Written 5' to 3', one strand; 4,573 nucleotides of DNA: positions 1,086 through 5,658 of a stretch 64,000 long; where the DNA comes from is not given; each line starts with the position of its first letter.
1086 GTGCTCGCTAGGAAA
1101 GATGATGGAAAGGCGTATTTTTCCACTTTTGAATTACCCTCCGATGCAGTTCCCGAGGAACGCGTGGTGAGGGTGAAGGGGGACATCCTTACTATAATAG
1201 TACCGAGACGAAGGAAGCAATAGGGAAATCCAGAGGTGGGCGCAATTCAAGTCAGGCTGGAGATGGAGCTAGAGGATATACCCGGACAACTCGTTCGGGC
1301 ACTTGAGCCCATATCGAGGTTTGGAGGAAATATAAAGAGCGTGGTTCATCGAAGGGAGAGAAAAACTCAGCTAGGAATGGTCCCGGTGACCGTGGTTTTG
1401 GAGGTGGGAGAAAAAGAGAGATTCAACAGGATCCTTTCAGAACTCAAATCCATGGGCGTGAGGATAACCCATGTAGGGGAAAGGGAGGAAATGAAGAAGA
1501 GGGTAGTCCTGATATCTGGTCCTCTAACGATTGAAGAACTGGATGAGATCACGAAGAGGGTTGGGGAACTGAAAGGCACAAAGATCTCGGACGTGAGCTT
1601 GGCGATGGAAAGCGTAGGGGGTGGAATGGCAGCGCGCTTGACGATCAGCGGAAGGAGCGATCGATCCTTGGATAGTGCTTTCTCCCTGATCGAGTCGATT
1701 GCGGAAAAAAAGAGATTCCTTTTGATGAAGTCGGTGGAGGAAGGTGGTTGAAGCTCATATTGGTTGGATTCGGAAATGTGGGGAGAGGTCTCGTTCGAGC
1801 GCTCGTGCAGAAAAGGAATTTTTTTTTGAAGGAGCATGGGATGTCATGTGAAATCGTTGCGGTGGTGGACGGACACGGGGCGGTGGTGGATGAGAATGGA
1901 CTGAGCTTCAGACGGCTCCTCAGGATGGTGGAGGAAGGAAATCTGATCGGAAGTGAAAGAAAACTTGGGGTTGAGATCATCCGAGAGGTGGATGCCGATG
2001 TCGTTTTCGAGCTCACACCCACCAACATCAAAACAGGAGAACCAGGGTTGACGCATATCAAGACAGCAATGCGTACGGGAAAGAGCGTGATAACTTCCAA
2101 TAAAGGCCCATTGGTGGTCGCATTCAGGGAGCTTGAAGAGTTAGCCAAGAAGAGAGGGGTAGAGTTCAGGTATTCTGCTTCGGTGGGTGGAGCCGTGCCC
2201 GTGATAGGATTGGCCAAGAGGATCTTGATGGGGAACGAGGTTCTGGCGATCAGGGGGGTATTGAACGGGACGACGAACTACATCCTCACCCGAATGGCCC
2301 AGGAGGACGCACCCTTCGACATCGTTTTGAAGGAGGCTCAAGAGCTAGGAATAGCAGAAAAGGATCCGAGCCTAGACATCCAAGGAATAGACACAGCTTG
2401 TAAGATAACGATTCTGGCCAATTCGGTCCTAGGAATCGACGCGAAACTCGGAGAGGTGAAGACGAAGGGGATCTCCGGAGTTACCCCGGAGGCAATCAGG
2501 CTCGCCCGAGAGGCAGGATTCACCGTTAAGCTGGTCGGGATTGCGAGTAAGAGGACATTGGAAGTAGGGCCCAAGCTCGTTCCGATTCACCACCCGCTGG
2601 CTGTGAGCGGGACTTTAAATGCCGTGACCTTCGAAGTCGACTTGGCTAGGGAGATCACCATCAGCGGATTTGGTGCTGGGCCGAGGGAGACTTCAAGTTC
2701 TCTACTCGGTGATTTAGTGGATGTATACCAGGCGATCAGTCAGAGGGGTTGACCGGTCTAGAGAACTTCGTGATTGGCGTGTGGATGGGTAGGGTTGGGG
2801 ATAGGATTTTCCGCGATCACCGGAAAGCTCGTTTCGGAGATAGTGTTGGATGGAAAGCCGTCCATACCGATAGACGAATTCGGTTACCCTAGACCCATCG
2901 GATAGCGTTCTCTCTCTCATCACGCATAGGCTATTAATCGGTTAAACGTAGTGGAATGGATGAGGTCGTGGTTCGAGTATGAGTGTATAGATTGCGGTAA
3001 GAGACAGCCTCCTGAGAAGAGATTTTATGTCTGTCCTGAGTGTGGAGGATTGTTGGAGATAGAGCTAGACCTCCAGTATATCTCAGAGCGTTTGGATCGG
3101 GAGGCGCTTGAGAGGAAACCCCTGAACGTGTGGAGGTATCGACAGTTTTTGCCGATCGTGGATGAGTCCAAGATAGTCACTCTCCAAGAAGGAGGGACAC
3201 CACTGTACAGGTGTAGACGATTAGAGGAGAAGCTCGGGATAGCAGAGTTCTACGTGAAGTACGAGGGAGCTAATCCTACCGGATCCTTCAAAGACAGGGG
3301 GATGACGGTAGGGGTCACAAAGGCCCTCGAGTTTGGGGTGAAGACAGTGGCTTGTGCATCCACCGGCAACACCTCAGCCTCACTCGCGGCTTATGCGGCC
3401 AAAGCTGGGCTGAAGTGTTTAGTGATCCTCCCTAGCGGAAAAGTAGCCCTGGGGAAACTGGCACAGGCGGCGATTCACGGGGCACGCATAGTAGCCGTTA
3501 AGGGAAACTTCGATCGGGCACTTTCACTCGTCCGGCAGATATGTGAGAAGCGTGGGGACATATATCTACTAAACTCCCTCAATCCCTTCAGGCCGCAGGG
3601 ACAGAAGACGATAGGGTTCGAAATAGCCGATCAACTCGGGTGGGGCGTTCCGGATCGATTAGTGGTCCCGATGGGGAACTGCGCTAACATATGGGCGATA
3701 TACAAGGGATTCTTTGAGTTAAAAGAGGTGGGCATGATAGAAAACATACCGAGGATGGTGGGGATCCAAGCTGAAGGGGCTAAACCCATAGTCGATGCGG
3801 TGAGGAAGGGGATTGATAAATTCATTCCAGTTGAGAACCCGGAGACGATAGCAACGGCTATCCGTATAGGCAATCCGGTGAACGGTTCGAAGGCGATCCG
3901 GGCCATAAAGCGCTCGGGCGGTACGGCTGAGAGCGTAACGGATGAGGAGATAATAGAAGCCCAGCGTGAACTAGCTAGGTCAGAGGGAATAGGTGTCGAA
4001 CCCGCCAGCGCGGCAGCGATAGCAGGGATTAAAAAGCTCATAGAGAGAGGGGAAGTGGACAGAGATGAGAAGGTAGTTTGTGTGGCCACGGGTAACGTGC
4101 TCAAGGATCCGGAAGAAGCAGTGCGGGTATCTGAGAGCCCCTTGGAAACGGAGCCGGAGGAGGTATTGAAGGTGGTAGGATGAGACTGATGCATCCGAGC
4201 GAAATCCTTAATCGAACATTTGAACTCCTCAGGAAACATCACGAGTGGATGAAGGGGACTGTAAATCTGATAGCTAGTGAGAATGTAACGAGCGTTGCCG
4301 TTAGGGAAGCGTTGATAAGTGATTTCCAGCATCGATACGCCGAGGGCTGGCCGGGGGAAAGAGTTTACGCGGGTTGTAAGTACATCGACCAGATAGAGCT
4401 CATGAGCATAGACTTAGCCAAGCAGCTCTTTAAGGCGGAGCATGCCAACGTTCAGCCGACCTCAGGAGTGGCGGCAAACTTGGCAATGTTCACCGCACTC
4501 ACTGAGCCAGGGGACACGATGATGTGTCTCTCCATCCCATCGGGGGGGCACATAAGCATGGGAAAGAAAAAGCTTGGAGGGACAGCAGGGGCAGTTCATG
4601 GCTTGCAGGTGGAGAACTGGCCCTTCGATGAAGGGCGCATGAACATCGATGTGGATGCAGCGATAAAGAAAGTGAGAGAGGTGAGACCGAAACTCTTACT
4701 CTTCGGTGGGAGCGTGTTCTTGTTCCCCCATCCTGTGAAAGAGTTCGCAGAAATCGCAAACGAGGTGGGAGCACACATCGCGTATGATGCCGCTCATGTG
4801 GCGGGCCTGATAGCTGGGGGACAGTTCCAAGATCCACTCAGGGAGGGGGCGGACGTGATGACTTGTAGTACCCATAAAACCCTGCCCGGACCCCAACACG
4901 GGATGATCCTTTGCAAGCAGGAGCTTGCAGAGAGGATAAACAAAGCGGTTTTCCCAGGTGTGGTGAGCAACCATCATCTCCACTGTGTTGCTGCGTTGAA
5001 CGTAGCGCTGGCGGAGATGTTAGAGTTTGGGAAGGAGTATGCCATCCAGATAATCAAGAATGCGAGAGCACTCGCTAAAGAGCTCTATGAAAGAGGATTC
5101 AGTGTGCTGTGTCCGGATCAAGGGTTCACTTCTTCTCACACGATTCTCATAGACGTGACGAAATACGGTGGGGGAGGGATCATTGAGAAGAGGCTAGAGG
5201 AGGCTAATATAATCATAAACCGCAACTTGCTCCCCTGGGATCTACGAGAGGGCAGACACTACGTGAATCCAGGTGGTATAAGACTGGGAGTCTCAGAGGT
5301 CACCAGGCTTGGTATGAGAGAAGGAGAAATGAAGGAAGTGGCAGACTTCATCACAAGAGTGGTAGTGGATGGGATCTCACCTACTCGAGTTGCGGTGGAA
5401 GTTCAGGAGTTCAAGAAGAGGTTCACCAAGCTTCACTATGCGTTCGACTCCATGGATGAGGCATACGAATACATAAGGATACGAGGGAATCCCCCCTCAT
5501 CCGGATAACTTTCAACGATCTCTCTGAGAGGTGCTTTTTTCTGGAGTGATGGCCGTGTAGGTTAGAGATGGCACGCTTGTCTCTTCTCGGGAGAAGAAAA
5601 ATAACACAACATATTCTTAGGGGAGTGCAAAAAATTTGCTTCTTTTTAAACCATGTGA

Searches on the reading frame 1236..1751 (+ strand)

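Call 28: search_protein_families(library=pfam, proteins=[window:1236-1751:+], max_evalue=0.001)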
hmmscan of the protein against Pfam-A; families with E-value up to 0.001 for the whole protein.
window:1236-1751:+ (171 aa): 1 family
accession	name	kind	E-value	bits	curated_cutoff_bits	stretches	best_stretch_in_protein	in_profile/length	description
PF01842.31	ACT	-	1e-06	28.8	27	1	7-72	2-63/66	ACT domain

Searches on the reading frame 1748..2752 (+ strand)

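Call 30: search_protein_families(library=pfam, proteins=[window:1748-2752:+], max_evalue=0.00001)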
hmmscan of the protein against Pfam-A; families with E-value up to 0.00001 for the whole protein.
window:1748-2752:+ (334 aa): 2 families
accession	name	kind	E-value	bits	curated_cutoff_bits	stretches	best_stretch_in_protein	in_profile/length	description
PF00742.24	Homoserine_dh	-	1.3e-54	185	22.9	1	151-324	1-173/173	Homoserine dehydrogenase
PF03447.22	NAD_binding_3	-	2.5e-08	35.1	24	1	7-142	1-115/116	Homoserine dehydrogenase, NAD binding domain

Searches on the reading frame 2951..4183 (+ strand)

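Call 29: search_protein_families(library=pfam, proteins=[window:2951-4183:+], max_evalue=0.00001)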
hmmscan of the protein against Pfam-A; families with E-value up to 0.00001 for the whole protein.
window:2951-4183:+ (410 aa): 2 families
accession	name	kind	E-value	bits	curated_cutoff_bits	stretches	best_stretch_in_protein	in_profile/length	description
PF00291.31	PALP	-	1.6e-82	277.6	35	1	76-381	1-295/295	Pyridoxal-phosphate dependent enzyme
PF23455.1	DUF7129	-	1.7e-06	28.1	30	1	9-34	11-36/45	Domain of unknown function (DUF7129)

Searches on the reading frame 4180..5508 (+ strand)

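Call 29: search_protein_families(library=pfam, proteins=[window:4180-5508:+], max_evalue=0.00001)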
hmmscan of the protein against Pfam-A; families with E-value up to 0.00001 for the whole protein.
window:4180-5508:+ (442 aa): 3 families
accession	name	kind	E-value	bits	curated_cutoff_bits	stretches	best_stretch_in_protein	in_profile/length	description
PF00464.25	SHMT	-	2.3e-87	293.7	27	1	13-391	8-399/399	Serine hydroxymethyltransferase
PF00155.27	Aminotran_1_2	-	4.3e-10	39.8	19.7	1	78-318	53-306/361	Aminotransferase class I and II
PF03841.19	SelA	-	2.2e-07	30.7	22.8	1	208-348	188-331/367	L-seryl-tRNA selenium transferase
